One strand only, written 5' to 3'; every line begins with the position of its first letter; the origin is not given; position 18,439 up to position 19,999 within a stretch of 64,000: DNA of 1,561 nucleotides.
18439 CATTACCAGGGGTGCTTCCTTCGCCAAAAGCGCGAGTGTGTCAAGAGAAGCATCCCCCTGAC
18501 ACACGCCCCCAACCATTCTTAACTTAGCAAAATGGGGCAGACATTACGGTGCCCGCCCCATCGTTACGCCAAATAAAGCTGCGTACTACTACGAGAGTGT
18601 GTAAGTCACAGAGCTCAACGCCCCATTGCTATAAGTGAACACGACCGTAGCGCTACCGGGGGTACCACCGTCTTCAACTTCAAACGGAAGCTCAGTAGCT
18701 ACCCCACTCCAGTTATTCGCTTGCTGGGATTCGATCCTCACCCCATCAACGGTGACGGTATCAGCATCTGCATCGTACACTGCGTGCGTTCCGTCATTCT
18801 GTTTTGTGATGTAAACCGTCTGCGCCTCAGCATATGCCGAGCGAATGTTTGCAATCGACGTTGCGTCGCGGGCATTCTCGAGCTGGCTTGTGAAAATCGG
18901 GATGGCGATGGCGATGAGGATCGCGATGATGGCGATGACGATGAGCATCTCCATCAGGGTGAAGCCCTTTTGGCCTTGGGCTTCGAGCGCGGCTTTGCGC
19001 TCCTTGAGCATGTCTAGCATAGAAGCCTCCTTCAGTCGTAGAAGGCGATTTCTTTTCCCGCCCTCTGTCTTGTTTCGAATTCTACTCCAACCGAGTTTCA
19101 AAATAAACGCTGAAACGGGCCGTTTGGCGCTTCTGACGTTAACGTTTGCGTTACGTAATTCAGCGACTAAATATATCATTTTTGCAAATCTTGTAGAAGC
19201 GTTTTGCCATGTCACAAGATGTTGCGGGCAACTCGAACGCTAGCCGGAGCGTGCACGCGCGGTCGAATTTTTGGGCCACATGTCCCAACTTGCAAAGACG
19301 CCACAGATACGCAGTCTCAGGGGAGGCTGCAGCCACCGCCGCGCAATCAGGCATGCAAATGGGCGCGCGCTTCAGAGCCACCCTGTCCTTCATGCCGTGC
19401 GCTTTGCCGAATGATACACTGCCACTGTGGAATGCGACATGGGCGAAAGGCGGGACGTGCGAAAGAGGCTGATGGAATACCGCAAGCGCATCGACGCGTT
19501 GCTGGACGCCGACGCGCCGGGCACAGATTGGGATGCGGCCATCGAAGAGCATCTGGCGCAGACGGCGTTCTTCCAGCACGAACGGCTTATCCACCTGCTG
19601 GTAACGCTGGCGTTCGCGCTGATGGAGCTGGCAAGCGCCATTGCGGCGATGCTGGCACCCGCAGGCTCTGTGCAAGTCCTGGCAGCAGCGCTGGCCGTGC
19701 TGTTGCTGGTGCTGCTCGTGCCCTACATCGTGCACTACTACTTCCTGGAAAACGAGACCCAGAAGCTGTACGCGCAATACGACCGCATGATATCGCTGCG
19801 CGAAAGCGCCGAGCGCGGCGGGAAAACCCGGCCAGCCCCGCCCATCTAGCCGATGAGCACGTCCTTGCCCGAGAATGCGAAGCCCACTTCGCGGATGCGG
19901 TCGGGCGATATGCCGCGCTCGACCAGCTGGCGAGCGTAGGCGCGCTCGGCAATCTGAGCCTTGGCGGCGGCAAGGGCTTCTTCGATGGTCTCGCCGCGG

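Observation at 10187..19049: Two pilin paralogues in inverted orientation share a 158-bp near-identical 5' block flanking an 8.5-kb segment; a possible invertible or gene-converting pilin switch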

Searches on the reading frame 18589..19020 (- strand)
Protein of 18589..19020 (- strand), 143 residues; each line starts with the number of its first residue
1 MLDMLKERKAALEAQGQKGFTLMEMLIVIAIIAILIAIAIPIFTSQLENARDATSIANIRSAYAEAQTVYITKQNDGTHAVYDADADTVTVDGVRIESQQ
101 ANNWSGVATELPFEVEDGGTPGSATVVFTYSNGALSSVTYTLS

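Call 8: search_protein_families(library=pfam, proteins=[window:18589-19020:-], max_evalue=0.01)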
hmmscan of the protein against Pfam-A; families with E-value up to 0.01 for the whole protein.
window:18589-19020:- (143 aa): 1 family
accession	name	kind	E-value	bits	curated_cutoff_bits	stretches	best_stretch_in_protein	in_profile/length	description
PF07963.17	N_methyl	-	7e-09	35.3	21.2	1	17-40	4-27/27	Prokaryotic N-terminal methylation motif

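Call 9: search_protein_families(library=ncbifam, proteins=[window:18589-19020:-], max_evalue=0.01)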
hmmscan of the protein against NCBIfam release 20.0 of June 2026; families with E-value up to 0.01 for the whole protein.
window:18589-19020:- (143 aa): 17 families
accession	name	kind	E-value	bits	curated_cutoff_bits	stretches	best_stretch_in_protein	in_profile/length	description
NF040999.1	pilin_ComGC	equivalog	3.1e-10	40.1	75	1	17-74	1-58/84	competence type IV pilus major pilin ComGC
NF040982.1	ComGD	equivalog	1.2e-09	38.7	70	1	17-124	1-112/139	competence type IV pilus minor pilin ComGD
NF007862.0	PRK10574.1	equivalog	3e-09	37.1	138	1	16-51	3-38/145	prepilin peptidase-dependent pilin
TIGR02532.1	IV_pilin_GFxxxE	domain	3.5e-09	36.1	16.3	1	17-40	1-24/24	prepilin-type N-terminal cleavage/methylation domain-containing protein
TIGR01710.1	typeII_sec_gspG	equivalog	2.1e-08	34.2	88.85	1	18-61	1-44/134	type II secretion system major pseudopilin GspG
NF041775.1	typeIV_PilA_Myxo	equivalog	2.7e-08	34.1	400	1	17-73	10-66/214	type IV pilin protein PilA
NF041013.1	T4P_ComGE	equivalog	1.4e-07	31.5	49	1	16-74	2-61/83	competence type IV pilus minor pilin ComGE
TIGR02596.1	TIGR02596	subfamily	3.4e-07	30.5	70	1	20-68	1-49/196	Verru_Chthon cassette protein D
TIGR01708.2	typeII_sec_gspH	equivalog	2.5e-06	27.6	80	1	17-46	1-30/169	type II secretion system minor pseudopilin GspH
NF007800.0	PRK10506.1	equivalog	0.0001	22.2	158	1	14-62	5-53/163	prepilin peptidase-dependent protein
TIGR02599.1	TIGR02599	subfamily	0.00019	20.8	256.5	1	19-70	1-49/361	Verru_Chthon cassette protein C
NF038304.1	EPS_HpsC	equivalog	0.00057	19.5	200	1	9-99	12-95/318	hormogonium polysaccharide secretion pseudopilin HpsC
NF041002.1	pilin_ComGF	equivalog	0.00059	20.1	80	1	17-51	1-34/139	competence type IV pilus minor pilin ComGF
TIGR01711.1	gspJ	equivalog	0.00095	19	64.85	1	18-54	1-36/192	type II secretion system minor pseudopilin GspJ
NF047827.1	T3SSXpsH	equivalog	0.0025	17.6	160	1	18-66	1-49/145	type II secretion system protein XpsH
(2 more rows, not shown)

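Call 11: find_encoding_contigs(protein=window:18589-19020:-, flank=10000, max_places=10)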
Protein window:18589-19020:- (143 aa): 5 contigs read that carry it; 3 places shown.
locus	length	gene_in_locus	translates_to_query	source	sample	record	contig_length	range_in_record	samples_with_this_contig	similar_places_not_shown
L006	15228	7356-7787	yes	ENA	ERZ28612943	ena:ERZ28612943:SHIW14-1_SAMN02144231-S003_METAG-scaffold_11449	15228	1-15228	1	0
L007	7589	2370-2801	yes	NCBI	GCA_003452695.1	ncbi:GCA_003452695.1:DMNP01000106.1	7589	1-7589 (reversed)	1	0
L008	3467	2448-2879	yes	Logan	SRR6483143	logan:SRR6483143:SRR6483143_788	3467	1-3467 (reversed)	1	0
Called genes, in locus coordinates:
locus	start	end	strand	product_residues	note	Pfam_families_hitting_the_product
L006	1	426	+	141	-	?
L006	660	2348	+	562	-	PF05157:MshEN, PF00437:T2SSE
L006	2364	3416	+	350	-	PF00437:T2SSE, PF13401:AAA_22 (weak)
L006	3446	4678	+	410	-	PF28597:T2SSF_N, PF00482:T2SSF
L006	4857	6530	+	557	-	PF09820:AAA-ATPase_like, PF08011:PDDEXK_9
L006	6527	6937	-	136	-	-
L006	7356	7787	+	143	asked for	PF07963:N_methyl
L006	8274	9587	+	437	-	PF13173:AAA_14, PF13635:DUF4143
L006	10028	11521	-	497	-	PF01661:Macro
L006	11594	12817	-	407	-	PF02492:cobW, PF07683:CobW_C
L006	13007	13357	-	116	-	-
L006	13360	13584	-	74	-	PF13560:HTH_31, PF01381:HTH_3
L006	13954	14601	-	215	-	-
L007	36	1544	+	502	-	PF09820:AAA-ATPase_like, PF08011:PDDEXK_9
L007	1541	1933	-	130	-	-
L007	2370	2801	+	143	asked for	PF07963:N_methyl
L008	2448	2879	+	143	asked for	PF07963:N_methyl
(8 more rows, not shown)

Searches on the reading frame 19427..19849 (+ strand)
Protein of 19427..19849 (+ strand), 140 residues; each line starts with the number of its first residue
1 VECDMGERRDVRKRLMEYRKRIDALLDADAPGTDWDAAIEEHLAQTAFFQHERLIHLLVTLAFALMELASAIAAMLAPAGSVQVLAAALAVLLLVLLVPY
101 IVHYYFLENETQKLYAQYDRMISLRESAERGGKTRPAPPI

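Call 9: search_protein_families(library=ncbifam, proteins=[window:19427-19849:+], max_evalue=0.01)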
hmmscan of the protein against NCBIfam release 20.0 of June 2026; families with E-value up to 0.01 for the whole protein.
window:19427-19849:+ (140 aa): 1 family
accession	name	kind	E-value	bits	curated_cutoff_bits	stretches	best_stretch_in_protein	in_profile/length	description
TIGR01709.2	typeII_sec_gspL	equivalog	0.00079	18.6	65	1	37-119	193-281/392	type II secretion system protein GspL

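Call 16: find_encoding_contigs(protein=window:19439-19849:+, flank=10000, max_places=10)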
Protein window:19439-19849:+ (136 aa): 8 contigs read that carry it; 6 places shown.
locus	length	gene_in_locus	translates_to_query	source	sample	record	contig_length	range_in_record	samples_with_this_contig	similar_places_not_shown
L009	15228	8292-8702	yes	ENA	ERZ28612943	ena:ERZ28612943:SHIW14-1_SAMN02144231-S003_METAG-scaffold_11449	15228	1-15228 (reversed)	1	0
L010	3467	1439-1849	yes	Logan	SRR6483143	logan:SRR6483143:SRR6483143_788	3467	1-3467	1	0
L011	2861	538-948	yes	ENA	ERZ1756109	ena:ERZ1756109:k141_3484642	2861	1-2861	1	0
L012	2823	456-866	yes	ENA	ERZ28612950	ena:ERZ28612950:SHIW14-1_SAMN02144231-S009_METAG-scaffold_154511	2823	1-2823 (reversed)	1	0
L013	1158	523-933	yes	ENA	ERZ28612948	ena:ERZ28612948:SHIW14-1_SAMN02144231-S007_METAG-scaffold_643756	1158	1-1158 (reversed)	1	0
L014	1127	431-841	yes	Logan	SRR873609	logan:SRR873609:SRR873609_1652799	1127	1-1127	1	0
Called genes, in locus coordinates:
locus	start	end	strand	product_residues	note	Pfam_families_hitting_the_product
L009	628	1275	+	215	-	-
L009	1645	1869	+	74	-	PF13560:HTH_31, PF01381:HTH_3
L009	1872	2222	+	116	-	-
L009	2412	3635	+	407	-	PF02492:cobW, PF07683:CobW_C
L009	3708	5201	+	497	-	PF01661:Macro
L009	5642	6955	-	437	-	PF13173:AAA_14, PF13635:DUF4143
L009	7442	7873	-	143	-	PF07963:N_methyl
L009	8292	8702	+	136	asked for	-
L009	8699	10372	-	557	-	PF09820:AAA-ATPase_like, PF08011:PDDEXK_9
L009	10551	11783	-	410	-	PF28597:T2SSF_N, PF00482:T2SSF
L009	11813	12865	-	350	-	PF00437:T2SSE, PF13401:AAA_22 (weak)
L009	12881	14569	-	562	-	PF05157:MshEN, PF00437:T2SSE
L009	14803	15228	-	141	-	?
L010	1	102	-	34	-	?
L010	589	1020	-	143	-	PF07963:N_methyl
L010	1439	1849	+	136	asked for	-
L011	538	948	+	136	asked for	-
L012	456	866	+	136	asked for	-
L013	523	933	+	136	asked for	-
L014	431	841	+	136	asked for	-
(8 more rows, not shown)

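Call 82: search_protein_families(library=pfam, proteins=[window:19439-19849:+], max_evalue=0.00001)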
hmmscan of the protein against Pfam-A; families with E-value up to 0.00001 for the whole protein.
window:19439-19849:+ (136 aa): 0 families
